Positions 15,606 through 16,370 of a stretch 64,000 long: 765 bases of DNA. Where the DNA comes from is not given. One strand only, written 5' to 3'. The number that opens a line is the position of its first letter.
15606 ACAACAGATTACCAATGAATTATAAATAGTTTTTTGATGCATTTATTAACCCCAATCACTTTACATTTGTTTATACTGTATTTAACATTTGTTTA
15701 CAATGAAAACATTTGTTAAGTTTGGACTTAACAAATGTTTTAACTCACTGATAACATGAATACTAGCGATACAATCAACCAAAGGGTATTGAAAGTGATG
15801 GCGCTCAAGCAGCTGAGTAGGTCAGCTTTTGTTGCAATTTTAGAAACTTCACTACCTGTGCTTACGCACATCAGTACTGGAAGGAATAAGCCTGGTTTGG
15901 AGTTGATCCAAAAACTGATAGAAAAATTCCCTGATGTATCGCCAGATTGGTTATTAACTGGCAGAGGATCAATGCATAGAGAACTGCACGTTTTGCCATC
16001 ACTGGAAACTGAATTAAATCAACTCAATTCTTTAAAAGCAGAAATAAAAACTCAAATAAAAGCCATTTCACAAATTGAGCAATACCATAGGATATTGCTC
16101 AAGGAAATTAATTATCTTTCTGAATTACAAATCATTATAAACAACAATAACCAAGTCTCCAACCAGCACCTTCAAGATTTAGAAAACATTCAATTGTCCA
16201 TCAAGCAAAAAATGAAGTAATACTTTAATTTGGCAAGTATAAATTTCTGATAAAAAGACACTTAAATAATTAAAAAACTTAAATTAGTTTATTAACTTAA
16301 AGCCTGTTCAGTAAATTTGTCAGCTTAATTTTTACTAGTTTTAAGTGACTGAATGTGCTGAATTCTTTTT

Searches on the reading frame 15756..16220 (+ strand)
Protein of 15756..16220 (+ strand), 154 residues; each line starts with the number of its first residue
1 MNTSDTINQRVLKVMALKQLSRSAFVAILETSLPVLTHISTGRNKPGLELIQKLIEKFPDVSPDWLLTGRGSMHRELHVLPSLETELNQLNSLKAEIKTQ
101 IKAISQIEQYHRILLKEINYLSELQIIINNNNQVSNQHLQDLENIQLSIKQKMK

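Call 6: search_protein_families(library=pfam, proteins=[window:15756-16220:+], max_evalue=0.01)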
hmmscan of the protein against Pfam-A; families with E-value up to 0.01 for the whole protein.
window:15756-16220:+ (154 aa): 1 family
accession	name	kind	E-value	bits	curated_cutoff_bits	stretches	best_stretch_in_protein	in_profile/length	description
PF21911.1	PG_1098_N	-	0.0068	16.3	23.6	0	48-77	6-35/45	N-terminal domain in putative methyltransferase PG_1098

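Call 7: find_homologous_proteins(query=window:15756-16217:+)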
Query window:15756-16217:+ (154 aa): 22 proteins with E <= 0.001 among 63 candidates.
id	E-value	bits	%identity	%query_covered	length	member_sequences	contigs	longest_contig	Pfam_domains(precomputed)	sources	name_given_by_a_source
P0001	2.1e-89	315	100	100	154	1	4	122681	-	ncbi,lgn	-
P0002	6.3e-66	239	75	100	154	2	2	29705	-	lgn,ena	-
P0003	2.0e-63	230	70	100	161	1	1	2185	-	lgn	-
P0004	1.2e-61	225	70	100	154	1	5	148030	-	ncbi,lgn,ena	-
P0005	2.9e-60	220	75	91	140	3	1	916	-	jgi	jgi:hypothetical protein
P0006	9.0e-52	193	60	100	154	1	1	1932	-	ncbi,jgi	jgi:hypothetical protein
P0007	5.0e-50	187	59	100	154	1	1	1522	-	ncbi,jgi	jgi:hypothetical protein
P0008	1.4e-49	186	58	100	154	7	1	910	-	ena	-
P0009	4.3e-48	181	58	100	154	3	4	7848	-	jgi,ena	-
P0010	1.0e-45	173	61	91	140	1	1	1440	-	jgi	-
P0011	3.4e-42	162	54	84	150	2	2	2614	-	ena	-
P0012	3.6e-42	162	54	84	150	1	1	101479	-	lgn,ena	-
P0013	9.4e-42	160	53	84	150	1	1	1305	-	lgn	-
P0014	7.9e-40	154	49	97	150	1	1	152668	-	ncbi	-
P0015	3.5e-38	149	48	97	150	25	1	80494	-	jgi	jgi:hypothetical protein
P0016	4.6e-37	145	51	97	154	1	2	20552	-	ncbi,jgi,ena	jgi:transcriptional regulator with XRE-family HTH domain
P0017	3.7e-36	142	52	97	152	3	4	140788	-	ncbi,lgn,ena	-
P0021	3.3e-28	116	47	86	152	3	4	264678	-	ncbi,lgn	-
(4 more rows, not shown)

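Call 8: search_protein_families(library=ncbifam, proteins=[window:15756-16220:+], max_evalue=1)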
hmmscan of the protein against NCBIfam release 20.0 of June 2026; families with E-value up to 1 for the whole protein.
window:15756-16220:+ (154 aa): 1 family
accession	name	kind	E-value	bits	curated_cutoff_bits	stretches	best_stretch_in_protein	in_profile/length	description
NF009389.0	PRK12748.1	subfamily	0.063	12.6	286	1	93-147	65-119/256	SDR family oxidoreductase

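Call 9: find_encoding_contigs(protein=P0001, flank=3000, max_places=4)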
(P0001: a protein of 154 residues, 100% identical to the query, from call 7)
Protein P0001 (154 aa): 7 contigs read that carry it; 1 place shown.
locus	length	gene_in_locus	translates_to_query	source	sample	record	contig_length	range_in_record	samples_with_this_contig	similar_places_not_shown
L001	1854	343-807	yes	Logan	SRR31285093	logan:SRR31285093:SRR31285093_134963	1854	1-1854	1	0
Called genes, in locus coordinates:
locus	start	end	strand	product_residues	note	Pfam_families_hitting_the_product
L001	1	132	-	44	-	?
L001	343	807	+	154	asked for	-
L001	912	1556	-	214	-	PF01435:Peptidase_M48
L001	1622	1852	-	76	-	?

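Call 10: find_encoding_contigs(protein=P0002, flank=3000, max_places=2)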
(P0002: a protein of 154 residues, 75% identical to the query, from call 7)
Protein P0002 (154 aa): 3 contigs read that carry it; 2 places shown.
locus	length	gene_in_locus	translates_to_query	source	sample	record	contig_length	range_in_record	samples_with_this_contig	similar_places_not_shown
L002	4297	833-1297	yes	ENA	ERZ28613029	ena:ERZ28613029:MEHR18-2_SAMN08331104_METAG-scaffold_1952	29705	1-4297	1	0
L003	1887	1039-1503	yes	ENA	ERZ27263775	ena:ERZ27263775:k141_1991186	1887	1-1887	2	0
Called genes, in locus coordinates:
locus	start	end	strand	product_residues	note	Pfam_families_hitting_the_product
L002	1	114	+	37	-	?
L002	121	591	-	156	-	PF03364:Polyketide_cyc (weak)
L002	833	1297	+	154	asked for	-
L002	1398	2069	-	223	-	PF01435:Peptidase_M48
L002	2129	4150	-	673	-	PF05649:Peptidase_M13_N, PF01431:Peptidase_M13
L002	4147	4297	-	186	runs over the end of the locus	-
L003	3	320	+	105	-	?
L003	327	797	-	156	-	PF03364:Polyketide_cyc (weak)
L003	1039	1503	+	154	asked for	-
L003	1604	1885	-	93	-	?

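Call 11: find_encoding_contigs(protein=P0004, flank=3000, max_places=2)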
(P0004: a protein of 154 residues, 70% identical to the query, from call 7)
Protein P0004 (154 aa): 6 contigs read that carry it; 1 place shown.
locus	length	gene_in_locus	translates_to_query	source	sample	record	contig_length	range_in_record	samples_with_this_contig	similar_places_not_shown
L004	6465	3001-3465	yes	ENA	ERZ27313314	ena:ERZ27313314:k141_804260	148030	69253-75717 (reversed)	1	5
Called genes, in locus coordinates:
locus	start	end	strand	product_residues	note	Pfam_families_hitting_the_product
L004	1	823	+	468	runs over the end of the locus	PF02784:Orn_Arg_deC_N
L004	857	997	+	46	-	-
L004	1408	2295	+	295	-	PF01263:Aldose_epim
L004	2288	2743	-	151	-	PF03364:Polyketide_cyc (weak)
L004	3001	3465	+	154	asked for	-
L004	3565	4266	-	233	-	PF01435:Peptidase_M48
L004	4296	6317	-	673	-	PF05649:Peptidase_M13_N, PF01431:Peptidase_M13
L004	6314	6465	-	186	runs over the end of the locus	-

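Call 12: find_encoding_contigs(protein=P0012, flank=3000, max_places=1)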
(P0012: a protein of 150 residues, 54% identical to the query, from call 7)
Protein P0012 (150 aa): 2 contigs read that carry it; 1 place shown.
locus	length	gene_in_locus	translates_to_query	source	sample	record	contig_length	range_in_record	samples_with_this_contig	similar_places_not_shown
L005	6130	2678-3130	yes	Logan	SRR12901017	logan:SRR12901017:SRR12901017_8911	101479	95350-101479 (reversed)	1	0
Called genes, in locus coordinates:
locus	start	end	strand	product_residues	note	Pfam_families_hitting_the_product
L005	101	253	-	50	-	-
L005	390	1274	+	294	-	PF01263:Aldose_epim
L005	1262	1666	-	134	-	-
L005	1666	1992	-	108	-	-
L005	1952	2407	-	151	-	PF03364:Polyketide_cyc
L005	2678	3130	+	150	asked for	-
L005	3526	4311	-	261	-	PF01435:Peptidase_M48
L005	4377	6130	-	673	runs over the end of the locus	PF05649:Peptidase_M13_N, PF01431:Peptidase_M13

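Call 13: find_encoding_contigs(protein=P0014, flank=3000, max_places=1)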
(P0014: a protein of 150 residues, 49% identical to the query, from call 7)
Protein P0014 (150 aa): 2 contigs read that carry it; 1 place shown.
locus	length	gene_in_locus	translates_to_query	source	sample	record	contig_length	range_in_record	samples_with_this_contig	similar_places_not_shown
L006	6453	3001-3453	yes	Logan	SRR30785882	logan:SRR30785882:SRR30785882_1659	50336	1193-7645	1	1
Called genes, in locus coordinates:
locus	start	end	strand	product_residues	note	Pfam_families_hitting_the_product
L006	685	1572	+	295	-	PF01263:Aldose_epim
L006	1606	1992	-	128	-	-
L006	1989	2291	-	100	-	-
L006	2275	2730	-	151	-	PF03364:Polyketide_cyc (weak)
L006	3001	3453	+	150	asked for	-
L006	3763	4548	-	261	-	PF01435:Peptidase_M48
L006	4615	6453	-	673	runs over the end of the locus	PF05649:Peptidase_M13_N, PF01431:Peptidase_M13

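Call 14: find_encoding_contigs(protein=P0015, flank=3000, max_places=1)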
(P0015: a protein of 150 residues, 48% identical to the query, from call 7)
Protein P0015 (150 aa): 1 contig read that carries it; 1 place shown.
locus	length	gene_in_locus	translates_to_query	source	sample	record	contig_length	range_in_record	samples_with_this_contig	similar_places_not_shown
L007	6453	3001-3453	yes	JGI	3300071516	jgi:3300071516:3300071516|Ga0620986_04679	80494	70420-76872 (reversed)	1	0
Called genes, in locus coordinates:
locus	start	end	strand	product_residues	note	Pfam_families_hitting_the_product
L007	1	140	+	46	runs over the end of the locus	-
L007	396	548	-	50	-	-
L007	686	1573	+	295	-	PF01263:Aldose_epim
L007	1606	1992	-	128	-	-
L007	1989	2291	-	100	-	-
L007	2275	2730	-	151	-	PF03364:Polyketide_cyc (weak)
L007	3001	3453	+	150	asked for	-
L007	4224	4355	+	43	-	-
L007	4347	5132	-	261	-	PF01435:Peptidase_M48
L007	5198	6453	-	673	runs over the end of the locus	PF05649:Peptidase_M13_N, PF01431:Peptidase_M13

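Call 15: find_encoding_contigs(protein=P0016, flank=3000, max_places=1)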
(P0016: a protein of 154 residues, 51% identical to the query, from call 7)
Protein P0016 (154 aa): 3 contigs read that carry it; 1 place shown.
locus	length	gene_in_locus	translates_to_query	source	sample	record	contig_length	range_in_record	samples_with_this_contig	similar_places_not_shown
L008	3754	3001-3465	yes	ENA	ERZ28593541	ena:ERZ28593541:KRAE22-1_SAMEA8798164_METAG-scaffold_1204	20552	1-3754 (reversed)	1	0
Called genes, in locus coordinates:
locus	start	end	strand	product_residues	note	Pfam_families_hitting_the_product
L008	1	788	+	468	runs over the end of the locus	PF02784:Orn_Arg_deC_N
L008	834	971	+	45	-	-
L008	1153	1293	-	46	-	-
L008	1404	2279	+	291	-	PF01263:Aldose_epim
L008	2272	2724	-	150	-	PF03364:Polyketide_cyc (weak)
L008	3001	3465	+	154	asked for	-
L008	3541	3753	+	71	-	?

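Call 16: find_encoding_contigs(protein=P0017, flank=3000, max_places=1)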
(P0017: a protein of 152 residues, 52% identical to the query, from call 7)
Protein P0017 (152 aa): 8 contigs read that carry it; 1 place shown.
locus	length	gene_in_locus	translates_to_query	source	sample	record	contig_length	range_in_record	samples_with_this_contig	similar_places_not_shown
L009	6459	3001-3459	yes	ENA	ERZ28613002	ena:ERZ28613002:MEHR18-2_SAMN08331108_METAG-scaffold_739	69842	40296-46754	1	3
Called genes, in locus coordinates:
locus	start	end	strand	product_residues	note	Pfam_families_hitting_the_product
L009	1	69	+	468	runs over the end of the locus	PF02784:Orn_Arg_deC_N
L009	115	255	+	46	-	-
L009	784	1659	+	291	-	PF01263:Aldose_epim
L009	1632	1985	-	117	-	-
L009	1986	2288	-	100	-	-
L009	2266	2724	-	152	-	-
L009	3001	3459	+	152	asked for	-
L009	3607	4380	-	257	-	PF01435:Peptidase_M48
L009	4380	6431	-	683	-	PF05649:Peptidase_M13_N, PF01431:Peptidase_M13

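Call 17: find_encoding_contigs(protein=P0021, flank=3000, max_places=1)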
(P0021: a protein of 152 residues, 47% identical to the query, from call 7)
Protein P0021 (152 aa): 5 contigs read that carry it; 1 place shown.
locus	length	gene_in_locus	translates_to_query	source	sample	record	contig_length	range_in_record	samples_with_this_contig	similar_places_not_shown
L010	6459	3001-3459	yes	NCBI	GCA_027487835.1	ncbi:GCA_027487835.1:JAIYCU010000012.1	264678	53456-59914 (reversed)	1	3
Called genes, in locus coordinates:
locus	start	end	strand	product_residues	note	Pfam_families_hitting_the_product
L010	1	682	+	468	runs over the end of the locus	PF02784:Orn_Arg_deC_N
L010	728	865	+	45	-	-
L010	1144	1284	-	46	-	-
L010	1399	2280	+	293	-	PF01263:Aldose_epim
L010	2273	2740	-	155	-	PF03364:Polyketide_cyc (weak)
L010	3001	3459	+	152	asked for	-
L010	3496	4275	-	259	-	PF01435:Peptidase_M48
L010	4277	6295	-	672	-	PF05649:Peptidase_M13_N, PF01431:Peptidase_M13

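Call 22: find_related_loci(query=A1, collection=genome_contigs, flank=10000)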
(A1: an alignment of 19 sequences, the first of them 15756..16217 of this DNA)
Query A1 (154 aa) in genome_contigs; peptide patterns used: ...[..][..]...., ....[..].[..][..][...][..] (x = any residue, [..] = any of these).
73 stretches matched a pattern; 52 encode a relative of the query (tblastn E <= 1e-3); 52 distinct loci.
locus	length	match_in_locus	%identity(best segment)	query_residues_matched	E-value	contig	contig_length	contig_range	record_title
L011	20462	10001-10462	70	1-154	3e-70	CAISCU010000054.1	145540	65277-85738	MAG: uncultured Bacteroidetes bacterium isolate Ki3-D1_bin-0498 genome assembly, contig: bin-0498:54/55, whole genome sh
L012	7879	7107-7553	49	5-153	3e-45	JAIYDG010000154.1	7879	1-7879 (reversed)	MAG: Bacteroidetes bacterium isolate H1_MAG_00027 pond_H1_MAG_00027_000000000690, whole genome shotgun sequence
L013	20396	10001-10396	50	5-136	1e-43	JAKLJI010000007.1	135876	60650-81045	MAG: Bacteroidia bacterium isolate MAG.356 MAG.356-NODE_7_length_135876_cov_5.165598, whole genome shotgun sequence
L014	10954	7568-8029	52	1-154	2e-43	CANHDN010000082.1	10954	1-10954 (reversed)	MAG: Bacteroidetes bacterium isolate RE-18aug17-35 genome assembly, contig: RE-18aug17-C9406, whole genome shotgun seque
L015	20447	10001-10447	49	5-153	2e-42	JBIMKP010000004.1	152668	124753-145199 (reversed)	MAG: Bacteroidia bacterium isolate CCAP1403_21_bin-002 CCAP1403_21_bin-002_c4, whole genome shotgun sequence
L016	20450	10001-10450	51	5-154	1e-42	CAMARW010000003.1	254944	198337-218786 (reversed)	MAG: Chitinophaga pinensis isolate GE-03apr19-111 genome assembly, contig: GE-03apr19-C10, whole genome shotgun sequence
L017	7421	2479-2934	49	2-153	1e-42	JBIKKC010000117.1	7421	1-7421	MAG: Bacteroidia bacterium isolate ME2014-07-17_3300034279_group5_bin10 Rohwer_bin1041_scaffold_6418_c1, whole genome sh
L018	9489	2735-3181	48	5-153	5e-42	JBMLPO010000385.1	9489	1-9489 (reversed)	MAG: Bacteroidia bacterium isolate LE_229046 NODE_11085_length_9489_cov_4.184015, whole genome shotgun sequence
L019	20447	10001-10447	48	5-153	1e-41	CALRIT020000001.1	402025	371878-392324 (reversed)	MAG: Vulcanococcus limneticus LL isolate JJ-10NR-37-1-mx-bin484 genome assembly, contig: JJ-MOC8C2-252-C2, whole genome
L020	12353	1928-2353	48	5-143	1e-41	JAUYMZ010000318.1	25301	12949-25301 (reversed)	MAG: Bacteroidota bacterium isolate C3_concoct.bin.81 C3_k141_75593, whole genome shotgun sequence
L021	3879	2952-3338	51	5-133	2e-41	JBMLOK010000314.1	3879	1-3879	MAG: Bacteroidia bacterium isolate LE_173636 NODE_41895_length_3879_cov_9.230126, whole genome shotgun sequence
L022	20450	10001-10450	50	5-154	4e-41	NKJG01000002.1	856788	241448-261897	MAG: Bacteroidetes bacterium B1(2017) isolate B1 NODE_11, whole genome shotgun sequence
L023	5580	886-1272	50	5-133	8e-41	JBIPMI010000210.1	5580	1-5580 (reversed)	MAG: Bacteroidia bacterium isolate ME2016-07-08_3300034284_group7_bin131 Rohwer_bin1045_scaffold_16463_c1, whole genome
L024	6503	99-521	49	5-142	2e-40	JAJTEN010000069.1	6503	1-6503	MAG: Sphingobacteriales bacterium isolate 49624_E34 Sample_49624_scaffold_15003, whole genome shotgun sequence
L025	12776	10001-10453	50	5-151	7e-40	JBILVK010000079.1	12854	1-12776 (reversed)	MAG: Bacteroidia bacterium isolate ME2018-08-14_3300043803_group8_bin7 Rohwer_bin1044_scaffold_7806_c1, whole genome sho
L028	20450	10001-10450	47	5-154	3e-38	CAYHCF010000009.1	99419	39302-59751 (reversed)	MAG TPA_asm: uncultured Chitinophaga sp. isolate ERP119702_co1_220 genome assembly, contig: NODE_117_length_99419_cov_94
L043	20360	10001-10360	42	5-124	1e-26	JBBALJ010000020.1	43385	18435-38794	MAG: Bacteroidia bacterium isolate EUL_060 ctg20-EUL_060, whole genome shotgun sequence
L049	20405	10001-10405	32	5-140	6e-23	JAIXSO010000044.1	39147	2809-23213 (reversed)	MAG: Bacteroidetes bacterium isolate C8_MAG_00008 pond_C8_MAG_00008_000000000041, whole genome shotgun sequence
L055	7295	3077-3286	53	7-76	2e-19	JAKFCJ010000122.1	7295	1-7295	MAG: Bacteroidota bacterium isolate LC018 contig-124_14994, whole genome shotgun sequence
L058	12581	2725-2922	41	10-75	1e-14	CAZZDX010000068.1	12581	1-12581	MAG TPA_asm: uncultured Bacteroidales bacterium isolate SRP178699_co3_119 genome assembly, contig: NODE_2961_length_1258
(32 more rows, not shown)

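Call 23: search_solved_structures(query=A1, max_evalue=1, show_alignments=2)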
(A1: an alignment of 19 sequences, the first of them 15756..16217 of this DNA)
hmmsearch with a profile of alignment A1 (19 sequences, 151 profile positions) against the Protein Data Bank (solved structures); distinct sequences matched with E-value up to 1: 31.
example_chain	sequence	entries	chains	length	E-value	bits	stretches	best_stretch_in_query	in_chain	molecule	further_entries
5fd4_A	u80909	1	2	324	0.046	17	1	3-55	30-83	ComR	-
9cru_K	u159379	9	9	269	0.058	16.6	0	82-141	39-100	Protein SSO1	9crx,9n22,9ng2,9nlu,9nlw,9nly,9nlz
4v0j_A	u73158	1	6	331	0.083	16.1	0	49-79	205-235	ACYL-[ACYL-CARRIER-PROTEIN] DESATURASE, CHLOROPLASTIC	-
3lg7_A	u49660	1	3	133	0.14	15.3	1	81-148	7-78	4E10_S0_1EZ3A_002_C (T246)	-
9tv9_A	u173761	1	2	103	0.22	14.8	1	7-57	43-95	Antitoxin HigA-2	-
1afr_A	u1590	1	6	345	0.22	14.8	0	49-79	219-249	DELTA9 STEAROYL-ACYL CARRIER PROTEIN DESATURASE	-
1utx_A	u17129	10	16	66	0.23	14.7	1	11-51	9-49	CYLR2 | cytolysin regulator 2 | PUTATIVE TRANSCRIPTION REGULATOR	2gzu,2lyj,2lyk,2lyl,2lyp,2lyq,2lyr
2xiu_A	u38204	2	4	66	0.24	14.6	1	11-51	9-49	CYLR2 | CYLR2 SYNONYM CYTOLYSIN REPRESSOR 2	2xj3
1ez3_A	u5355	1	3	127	0.24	14.6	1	81-148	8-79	SYNTAXIN-1A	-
1oq4_A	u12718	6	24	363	0.25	14.6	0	49-79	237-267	Acyl-[acyl-carrier protein] desaturase | ACYL-[ACYL-CARRIER-PROTEIN] DESATURASE, CHLOROPLASTIC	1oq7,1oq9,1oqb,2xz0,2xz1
2j2f_A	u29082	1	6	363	0.25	14.6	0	49-79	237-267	ACYL-[ACYL-CARRIER-PROTEIN] DESATURASE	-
1br0_A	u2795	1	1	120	0.26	14.5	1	82-148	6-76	PROTEIN (SYNTAXIN 1-A)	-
2uw1_B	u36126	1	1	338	0.28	14.4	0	48-79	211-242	PLASTID DELTA4 MULTIFUNCTIONAL ACYL-ACYL CARRIER PROTEIN DESATURASE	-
2uw1_A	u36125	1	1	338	0.28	14.4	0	48-79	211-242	PLASTID DELTA4 MULTIFUNCTIONAL ACYL-ACYL CARRIER PROTEIN DESATURASE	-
5xg2_A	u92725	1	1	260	0.31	14.2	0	86-145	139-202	Chromosome partition protein Smc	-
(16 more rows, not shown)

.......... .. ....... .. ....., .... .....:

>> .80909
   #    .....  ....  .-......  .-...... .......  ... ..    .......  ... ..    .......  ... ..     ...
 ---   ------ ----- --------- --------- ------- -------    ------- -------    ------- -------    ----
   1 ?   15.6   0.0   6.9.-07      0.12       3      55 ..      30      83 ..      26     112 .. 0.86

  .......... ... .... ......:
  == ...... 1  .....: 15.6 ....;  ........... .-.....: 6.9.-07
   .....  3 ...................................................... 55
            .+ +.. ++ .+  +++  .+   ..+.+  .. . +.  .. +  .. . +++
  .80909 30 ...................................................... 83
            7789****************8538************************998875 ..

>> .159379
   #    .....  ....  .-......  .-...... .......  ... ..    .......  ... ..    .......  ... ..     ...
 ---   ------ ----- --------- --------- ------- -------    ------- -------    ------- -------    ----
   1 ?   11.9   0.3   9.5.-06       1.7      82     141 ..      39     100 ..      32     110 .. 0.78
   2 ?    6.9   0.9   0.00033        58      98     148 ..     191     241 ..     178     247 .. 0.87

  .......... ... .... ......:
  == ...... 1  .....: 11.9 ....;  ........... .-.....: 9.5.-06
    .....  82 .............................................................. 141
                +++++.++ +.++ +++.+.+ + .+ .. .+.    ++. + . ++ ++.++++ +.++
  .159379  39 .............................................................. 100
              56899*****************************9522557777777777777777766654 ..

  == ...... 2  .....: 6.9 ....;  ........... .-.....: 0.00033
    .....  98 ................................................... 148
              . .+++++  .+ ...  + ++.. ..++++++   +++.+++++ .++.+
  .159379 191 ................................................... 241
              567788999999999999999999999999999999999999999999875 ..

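Call 28: predict_structure(alignment_id=A1)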
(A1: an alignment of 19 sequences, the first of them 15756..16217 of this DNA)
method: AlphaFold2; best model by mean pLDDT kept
length: 154 residues; sequences in the alignment: 19
mean_pLDDT: 82.4   pTM: 0.39
mean pLDDT of the five models: 82.4, 77.6, 76.9, 74.3, 73.2
residues with pLDDT >= 90: 65; 70-90: 57; 50-70: 30; < 50: 2
segments of 3 or more residues with pLDDT < 50: none
pLDDT, mean of each block of 10 residues (from residue 1): 65 81 81 66 61 81 78 62 88 96 96 95 95 95 94 84
secondary structure, 60 per line:
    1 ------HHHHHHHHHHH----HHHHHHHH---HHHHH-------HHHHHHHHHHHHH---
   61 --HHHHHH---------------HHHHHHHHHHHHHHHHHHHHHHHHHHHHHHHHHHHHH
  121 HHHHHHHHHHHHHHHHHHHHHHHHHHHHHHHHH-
elements in order: H7-17 H22-29 H33-37 H45-57 H63-68 H84-153
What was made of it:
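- On XRE / Cro-C1 (Pfam HTH_3) transcription factors: The AlphaFold2 model has helices at 7-17, 22-29, 33-37, 45-57 and 63-68 (call 28).
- Checked: The 154-aa protein at 15756-16220 (+) models as an HTH domain plus a long helix (call 28).
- The AlphaFold2 model has a five-helix N-terminal domain and a helix at 84-153 with pLDDT about 95 (call 28).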

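Call 32: fold_search(model_id=the predicted structure, library=pdb)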
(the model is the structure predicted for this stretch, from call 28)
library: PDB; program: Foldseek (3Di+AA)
matches with E <= 10: 289; with E <= 0.001: 0
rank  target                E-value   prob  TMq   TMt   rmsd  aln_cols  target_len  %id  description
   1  3op9                  2.7e-02  0.98  0.33  0.45  11.2       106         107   20  Crystal structure of transcriptional regulator from Listeria innocua (released 2010-09-15)
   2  1b0n_A                2.8e-02  0.99  0.33  0.48  16.2       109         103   19  SINR PROTEIN/SINI PROTEIN COMPLEX (released 1999-01-13)
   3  2xcj_A                4.3e-02  1.00  0.37  0.62   3.2        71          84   18  Crystal structure of P2 C, the immunity repressor of temperate E. coli phage P2 (released 2010-07-28)
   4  3jxb_C                5.2e-02  1.00  0.36  0.74   3.0        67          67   18  Crystal structure of the P22 c2 repressor protein in complex with synthetic operator 9C (released 2010-01-19)
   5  3ivp_C                5.9e-02  0.96  0.33  0.43  12.5       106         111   16  The structure of a possible transposon-related DNA-binding protein from Clostridium difficile 630. (released 2009-09-22)
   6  1adr_MODEL_1_A        8.4e-02  0.99  0.35  0.65   3.5        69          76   22  DETERMINATION OF THE NUCLEAR MAGNETIC RESONANCE STRUCTURE OF THE DNA-BINDING DOMAIN OF THE P22 C2 REPRESSOR (1 (released 1994-01-31)
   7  5a7l                  9.0e-02  0.99  0.36  0.62   3.7        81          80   17  TP901-1 CI NTD (res 1-80) (released 2016-07-27)
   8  3ivp_D                9.0e-02  0.91  0.34  0.43  11.8       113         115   15  The structure of a possible transposon-related DNA-binding protein from Clostridium difficile 630. (released 2009-09-22)
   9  6rnz_A                1.0e-01  0.99  0.34  0.70   3.5        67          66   22  Crystal structure of the N-terminal HTH DNA-binding domain of the essential repressor DdrO from radiation-resistant De (released 2019-10-09)
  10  3qq6_A                1.1e-01  0.99  0.33  0.67   5.3        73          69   23  The N-terminal DNA binding domain of SinR from Bacillus subtilis (released 2011-06-15)
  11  9a7f_A                1.2e-01  0.96  0.34  0.38   6.7        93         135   16  Integrative model of RGHR-DLDH1 by crosslinking MS and deep learning (released 2024-09-18)
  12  6rnx_A                1.3e-01  0.97  0.34  0.41   7.9        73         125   22  Crystal structure of the essential repressor DdrO from radiation-resistant Deinococcus bacteria (Deinococcus deserti) (released 2019-10-09)
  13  2cro                  1.5e-01  0.99  0.34  0.71   2.8        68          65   15  STRUCTURE OF PHAGE 434 CRO PROTEIN AT 2.35 ANGSTROMS RESOLUTION (released 1989-10-15)
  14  6xgt_A                1.6e-01  0.84  0.31  0.30  15.2        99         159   16  Crystal structure of cyanase from the thermophilic fungus Thermomyces lanuginosus (released 2021-01-27)
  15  2r63_MODEL_1_A        1.7e-01  0.99  0.34  0.73   2.6        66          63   24  STRUCTURAL ROLE OF A BURIED SALT BRIDGE IN THE 434 REPRESSOR DNA-BINDING DOMAIN, NMR, 20 STRUCTURES (released 1997-06-16)
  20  3jxb_D                2.0e-01  0.99  0.36  0.75   3.0        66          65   18  Crystal structure of the P22 c2 repressor protein in complex with synthetic operator 9C (released 2010-01-19)
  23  2r1j_L                2.2e-01  0.99  0.36  0.75   3.0        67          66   18  Crystal Structure of the P22 c2 Repressor protein in complex with the synthetic operator 9T (released 2008-04-29)
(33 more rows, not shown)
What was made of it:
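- On XRE / Cro-C1 (Pfam HTH_3) transcription factors: The top Foldseek domain matches are P22 c2, 434 Cro, SinR, P2 C, TP901-1 CI and DdrO, with probability 0.99-1.0 and target TM-score 0.6-0.75 (call 32).
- On BlaI/MecI/CopY regulon operator: The adjacent regulator has an XRE-like fold (call 32).
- Closest known: Lambdoid and temperate-phage CI/Cro-type repressors. Same: They share the XRE/Cro five-helix HTH fold and are the best structural matches (call 32).
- Closest known: SinR of Bacillus subtilis, and restriction-modification controller. Same: These are small XRE-family regulators that appear among the fold matches (call 32).
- Foldseek's best domain matches are P22 c2, 434 Cro/repressor, SinR, P2 C, TP901-1 CI and DdrO, with probability 0.99-1.0 and target TM-score 0.6-0.75 (call 32).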
